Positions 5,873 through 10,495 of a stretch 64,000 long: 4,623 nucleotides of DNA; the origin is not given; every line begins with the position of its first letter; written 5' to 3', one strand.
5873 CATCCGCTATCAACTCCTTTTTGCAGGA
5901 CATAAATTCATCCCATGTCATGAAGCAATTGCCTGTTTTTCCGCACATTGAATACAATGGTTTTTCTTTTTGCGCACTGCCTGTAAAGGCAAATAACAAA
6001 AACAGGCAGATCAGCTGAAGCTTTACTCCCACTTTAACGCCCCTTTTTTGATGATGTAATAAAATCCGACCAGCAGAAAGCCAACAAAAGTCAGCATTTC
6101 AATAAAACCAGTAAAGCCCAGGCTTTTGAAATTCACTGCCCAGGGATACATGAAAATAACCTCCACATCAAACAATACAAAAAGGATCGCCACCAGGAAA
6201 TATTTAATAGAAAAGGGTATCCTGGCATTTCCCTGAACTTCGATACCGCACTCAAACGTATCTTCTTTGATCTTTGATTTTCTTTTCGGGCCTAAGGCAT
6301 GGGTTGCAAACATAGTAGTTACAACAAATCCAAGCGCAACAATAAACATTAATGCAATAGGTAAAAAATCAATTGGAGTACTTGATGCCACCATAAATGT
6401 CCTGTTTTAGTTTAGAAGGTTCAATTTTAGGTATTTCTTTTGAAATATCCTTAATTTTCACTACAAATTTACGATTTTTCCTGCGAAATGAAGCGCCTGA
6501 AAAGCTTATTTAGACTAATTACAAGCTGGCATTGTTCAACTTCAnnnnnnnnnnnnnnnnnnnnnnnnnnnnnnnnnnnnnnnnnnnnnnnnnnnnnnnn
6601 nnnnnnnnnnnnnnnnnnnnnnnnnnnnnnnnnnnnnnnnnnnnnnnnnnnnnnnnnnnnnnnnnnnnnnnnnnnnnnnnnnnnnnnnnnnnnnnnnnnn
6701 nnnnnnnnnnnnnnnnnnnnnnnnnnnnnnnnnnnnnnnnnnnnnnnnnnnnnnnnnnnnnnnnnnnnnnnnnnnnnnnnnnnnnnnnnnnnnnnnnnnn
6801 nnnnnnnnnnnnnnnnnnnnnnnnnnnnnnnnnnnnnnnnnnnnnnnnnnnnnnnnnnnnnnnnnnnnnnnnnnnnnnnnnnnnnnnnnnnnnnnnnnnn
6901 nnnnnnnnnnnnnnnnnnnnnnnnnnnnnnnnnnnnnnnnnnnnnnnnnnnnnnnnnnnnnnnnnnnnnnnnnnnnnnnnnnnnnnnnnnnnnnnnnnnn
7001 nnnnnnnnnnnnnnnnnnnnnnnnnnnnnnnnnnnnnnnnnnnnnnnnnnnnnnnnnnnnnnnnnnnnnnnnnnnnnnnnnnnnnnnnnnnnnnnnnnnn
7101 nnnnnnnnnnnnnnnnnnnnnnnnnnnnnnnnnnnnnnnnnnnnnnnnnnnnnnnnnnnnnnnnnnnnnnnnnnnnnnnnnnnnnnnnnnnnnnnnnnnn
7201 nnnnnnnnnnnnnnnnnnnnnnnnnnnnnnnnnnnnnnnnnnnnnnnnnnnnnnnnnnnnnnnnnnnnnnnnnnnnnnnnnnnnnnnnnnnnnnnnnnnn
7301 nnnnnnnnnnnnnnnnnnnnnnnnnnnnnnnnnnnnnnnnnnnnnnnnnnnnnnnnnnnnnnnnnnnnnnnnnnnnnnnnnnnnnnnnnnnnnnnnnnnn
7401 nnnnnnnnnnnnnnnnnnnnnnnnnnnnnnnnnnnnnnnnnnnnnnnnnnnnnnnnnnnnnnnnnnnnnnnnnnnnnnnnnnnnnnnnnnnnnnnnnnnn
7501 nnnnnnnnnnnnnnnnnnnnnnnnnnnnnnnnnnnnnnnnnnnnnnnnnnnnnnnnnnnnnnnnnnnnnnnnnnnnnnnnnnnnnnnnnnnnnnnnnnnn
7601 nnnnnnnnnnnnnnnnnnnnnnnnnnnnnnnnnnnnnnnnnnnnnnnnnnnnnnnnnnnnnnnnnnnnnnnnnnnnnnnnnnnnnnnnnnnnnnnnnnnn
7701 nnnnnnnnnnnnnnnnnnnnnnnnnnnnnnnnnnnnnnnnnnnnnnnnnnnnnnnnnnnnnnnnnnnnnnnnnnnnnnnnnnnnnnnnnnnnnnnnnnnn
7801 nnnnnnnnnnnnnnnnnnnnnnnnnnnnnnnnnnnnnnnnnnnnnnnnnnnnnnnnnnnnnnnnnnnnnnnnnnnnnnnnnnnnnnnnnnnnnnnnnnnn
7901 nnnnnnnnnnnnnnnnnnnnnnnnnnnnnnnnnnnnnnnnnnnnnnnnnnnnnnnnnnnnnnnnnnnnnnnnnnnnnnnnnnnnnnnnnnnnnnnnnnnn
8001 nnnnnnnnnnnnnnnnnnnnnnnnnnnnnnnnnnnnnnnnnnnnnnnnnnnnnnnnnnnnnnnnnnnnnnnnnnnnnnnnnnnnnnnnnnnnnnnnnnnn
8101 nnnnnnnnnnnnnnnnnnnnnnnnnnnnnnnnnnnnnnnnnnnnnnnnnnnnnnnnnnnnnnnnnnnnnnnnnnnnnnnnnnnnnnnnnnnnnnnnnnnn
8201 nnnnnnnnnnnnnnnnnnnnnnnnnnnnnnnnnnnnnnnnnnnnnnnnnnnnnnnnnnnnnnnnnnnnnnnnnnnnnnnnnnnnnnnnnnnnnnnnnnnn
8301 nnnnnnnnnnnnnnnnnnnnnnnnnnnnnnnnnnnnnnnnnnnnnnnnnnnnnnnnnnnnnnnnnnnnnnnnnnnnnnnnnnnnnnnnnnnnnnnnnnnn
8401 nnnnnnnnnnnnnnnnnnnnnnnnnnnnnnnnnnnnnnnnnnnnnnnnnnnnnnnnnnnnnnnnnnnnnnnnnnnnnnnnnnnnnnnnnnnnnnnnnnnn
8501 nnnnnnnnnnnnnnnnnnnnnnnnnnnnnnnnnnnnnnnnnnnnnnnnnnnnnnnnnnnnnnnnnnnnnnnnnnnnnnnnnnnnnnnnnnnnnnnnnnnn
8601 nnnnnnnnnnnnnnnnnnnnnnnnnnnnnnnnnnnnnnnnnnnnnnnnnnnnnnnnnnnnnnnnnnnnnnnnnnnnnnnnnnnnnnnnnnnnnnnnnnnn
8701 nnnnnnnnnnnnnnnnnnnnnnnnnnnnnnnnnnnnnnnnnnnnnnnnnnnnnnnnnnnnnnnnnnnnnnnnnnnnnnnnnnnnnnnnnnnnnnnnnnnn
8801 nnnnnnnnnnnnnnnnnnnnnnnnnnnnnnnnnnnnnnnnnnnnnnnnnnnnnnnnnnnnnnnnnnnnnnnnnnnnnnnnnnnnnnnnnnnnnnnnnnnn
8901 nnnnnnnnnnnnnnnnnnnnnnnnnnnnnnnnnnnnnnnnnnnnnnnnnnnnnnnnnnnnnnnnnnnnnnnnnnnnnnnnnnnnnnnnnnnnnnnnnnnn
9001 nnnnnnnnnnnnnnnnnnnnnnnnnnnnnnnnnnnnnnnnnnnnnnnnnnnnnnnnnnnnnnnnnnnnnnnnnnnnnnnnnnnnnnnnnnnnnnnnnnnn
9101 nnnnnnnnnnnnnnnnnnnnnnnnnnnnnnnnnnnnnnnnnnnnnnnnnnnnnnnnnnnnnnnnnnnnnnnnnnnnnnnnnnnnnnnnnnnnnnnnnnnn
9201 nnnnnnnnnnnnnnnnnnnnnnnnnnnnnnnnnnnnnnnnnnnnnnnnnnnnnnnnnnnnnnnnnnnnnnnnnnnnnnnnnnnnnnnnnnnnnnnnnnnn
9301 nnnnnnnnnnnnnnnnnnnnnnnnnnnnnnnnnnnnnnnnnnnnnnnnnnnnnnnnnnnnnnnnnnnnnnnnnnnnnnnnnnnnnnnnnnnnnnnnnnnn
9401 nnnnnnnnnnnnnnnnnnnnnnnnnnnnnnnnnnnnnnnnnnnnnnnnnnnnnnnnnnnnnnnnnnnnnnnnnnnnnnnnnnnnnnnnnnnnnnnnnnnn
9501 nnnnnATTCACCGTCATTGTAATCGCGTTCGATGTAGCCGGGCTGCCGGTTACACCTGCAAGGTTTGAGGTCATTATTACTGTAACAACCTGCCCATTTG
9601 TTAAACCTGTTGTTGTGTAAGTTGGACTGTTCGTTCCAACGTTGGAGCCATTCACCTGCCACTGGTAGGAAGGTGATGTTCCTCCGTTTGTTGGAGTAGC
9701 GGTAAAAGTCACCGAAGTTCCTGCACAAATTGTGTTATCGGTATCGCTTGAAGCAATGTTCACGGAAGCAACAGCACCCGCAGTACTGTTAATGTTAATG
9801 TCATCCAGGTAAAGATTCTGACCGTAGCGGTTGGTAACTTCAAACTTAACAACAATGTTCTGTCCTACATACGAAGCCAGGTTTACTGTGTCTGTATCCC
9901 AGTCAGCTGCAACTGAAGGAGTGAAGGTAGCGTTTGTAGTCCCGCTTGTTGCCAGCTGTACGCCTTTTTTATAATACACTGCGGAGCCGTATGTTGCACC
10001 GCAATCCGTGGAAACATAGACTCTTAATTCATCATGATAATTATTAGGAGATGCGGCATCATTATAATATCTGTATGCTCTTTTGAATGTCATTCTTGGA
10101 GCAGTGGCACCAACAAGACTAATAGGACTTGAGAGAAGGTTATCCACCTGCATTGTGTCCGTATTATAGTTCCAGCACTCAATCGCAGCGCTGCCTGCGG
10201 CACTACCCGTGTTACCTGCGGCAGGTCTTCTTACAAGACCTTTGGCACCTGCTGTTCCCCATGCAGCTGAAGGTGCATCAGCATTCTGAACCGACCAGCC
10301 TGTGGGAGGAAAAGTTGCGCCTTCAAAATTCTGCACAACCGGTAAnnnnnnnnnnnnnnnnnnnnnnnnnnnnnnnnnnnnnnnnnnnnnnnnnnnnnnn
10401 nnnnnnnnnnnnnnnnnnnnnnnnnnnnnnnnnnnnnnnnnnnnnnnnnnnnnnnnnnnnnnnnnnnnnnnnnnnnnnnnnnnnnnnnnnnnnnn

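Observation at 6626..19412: Two tandem giant type-A T9SS surface proteins sharing near-identical ~243-bp intragenic repeat modules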

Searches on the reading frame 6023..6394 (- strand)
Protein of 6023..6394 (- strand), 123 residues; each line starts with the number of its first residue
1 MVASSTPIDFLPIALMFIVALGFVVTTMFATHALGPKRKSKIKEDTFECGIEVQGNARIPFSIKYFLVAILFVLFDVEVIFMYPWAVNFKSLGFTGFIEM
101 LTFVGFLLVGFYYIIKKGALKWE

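Call 13: search_protein_families(library=pfam, proteins=[window:6023-6394:-], max_evalue=0.001)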
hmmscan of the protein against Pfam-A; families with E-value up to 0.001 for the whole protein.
window:6023-6394:- (123 aa): 1 family
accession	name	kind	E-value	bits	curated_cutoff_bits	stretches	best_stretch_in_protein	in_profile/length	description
PF00507.24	Oxidored_q4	-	8.8e-37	125.7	23.3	1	25-122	2-99/99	NADH-ubiquinone/plastoquinone oxidoreductase, chain 3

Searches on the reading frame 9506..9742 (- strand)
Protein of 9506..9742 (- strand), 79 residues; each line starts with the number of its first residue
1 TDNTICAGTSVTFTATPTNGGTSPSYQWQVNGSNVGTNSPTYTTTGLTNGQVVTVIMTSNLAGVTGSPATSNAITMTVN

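Call 61: search_protein_families(library=pfam, proteins=[window:9506-9742:-], max_evalue=1)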
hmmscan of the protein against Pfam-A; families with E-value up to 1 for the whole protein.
window:9506-9742:- (79 aa): 5 families
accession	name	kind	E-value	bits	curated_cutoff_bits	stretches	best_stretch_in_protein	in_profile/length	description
PF16820.11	PKD_3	-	0.00048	20.4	26.3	1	5-60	15-68/68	PKD-like domain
PF19081.6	Ig_7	-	0.0025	18.5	27.3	1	2-58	9-65/84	Ig-like domain CHU_C associated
PF13927.12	Ig_3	-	0.007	17.3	30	1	5-48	13-55/78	Immunoglobulin domain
PF07705.17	CARDB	-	0.097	13.3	22.7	1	5-62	15-72/101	CARDB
PF12593.13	McyA_C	-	0.41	10.7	25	1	16-30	19-33/43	Microcystin synthetase C terminal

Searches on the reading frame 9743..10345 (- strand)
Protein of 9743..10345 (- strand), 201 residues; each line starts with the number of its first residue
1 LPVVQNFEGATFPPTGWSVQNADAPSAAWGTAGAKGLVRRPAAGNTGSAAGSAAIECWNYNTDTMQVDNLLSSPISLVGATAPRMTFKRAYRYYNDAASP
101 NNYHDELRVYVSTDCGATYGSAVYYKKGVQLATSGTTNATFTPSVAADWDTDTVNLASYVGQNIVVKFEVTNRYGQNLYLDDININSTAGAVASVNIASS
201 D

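Call 61: search_protein_families(library=pfam, proteins=[window:9743-10345:-], max_evalue=1)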
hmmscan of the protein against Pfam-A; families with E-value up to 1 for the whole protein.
window:9743-10345:- (201 aa): 3 families
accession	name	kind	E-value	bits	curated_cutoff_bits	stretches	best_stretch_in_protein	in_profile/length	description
PF20773.4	InhA-like_MAM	-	0.00019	21.4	26.9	1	60-187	42-164/191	Immune inhibitor A-like, MAM domain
PF00629.30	MAM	-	0.048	13.9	26.4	1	134-188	100-155/158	MAM domain, meprin/A5/mu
PF10939.13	DUF2631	-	0.19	12.1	25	1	17-30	11-24/66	Protein of unknown function (DUF2631)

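Call 62: search_protein_families(library=ncbifam, proteins=[window:9743-10345:-], max_evalue=1)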
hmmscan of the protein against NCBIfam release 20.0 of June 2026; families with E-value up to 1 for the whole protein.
window:9743-10345:- (201 aa): 2 families
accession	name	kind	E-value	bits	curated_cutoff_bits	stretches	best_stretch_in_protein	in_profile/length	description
NF038128.1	choice_anch_J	domain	5.4e-14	52.7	30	1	5-185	4-162/162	choice-of-anchor J domain-containing protein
NF004034.0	PRK05500.1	equivalog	0.15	10.6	656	1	137-173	102-138/478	bifunctional orotidine-5'-phosphate decarboxylase/orotate phosphoribosyltransferase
